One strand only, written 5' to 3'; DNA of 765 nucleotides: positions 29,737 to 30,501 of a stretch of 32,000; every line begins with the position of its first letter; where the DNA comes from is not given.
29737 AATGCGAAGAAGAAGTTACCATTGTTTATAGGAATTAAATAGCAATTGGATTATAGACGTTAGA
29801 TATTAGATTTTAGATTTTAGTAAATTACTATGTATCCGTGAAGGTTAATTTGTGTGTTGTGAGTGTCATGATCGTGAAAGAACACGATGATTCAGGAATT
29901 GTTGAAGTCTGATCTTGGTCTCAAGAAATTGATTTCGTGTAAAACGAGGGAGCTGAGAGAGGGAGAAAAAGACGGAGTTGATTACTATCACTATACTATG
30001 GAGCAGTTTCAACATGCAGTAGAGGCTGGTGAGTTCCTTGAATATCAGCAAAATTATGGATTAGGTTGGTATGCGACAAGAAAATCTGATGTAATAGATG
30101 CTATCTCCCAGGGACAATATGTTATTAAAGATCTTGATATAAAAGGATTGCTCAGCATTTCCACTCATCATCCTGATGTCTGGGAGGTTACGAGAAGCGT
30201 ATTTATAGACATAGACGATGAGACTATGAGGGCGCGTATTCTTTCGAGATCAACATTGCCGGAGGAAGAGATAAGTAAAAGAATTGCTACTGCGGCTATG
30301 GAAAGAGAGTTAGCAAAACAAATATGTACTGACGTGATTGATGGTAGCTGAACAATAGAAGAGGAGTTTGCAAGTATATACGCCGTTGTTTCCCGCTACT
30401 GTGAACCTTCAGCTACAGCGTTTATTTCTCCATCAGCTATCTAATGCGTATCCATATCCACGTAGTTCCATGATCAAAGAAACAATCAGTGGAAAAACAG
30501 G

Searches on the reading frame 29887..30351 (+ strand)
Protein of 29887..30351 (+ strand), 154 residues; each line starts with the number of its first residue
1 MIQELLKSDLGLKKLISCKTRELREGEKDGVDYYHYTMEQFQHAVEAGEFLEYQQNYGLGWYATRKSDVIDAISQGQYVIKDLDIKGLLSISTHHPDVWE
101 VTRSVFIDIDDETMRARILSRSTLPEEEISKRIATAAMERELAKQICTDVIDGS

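Call 24: find_encoding_contigs(protein=window:29887-30351:+, flank=10000, max_places=6)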
Protein window:29887-30351:+ (154 aa): 4 contigs read that carry it; 3 places shown.
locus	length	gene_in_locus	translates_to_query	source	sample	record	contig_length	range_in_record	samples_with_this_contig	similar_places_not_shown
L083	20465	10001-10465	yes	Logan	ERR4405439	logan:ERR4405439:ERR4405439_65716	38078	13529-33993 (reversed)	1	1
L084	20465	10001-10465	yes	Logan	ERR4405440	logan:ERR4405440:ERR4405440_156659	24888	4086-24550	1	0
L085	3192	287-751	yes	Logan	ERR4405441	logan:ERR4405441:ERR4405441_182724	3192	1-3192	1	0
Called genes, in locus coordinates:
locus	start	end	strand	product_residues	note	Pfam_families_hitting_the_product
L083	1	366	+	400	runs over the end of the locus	PF23459:S1_RRP5 (faint), PF00575:S1 (weak), PF21543:CvfB_2nd (faint), PF00575:S1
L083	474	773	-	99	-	-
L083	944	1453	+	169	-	PF02600:DsbB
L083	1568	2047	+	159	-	PF03808:Glyco_tran_WecG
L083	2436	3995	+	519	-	-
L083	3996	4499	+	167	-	-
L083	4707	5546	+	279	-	PF12072:RNase_Y_N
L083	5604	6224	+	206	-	PF08668:HDOD (weak), PF01966:HD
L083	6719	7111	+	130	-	-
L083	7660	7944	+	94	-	-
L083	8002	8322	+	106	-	-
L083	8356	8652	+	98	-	-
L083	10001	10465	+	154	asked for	PF00625:Guanylate_kin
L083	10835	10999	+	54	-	-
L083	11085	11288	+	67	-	-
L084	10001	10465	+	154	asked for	PF00625:Guanylate_kin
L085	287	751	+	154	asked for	PF00625:Guanylate_kin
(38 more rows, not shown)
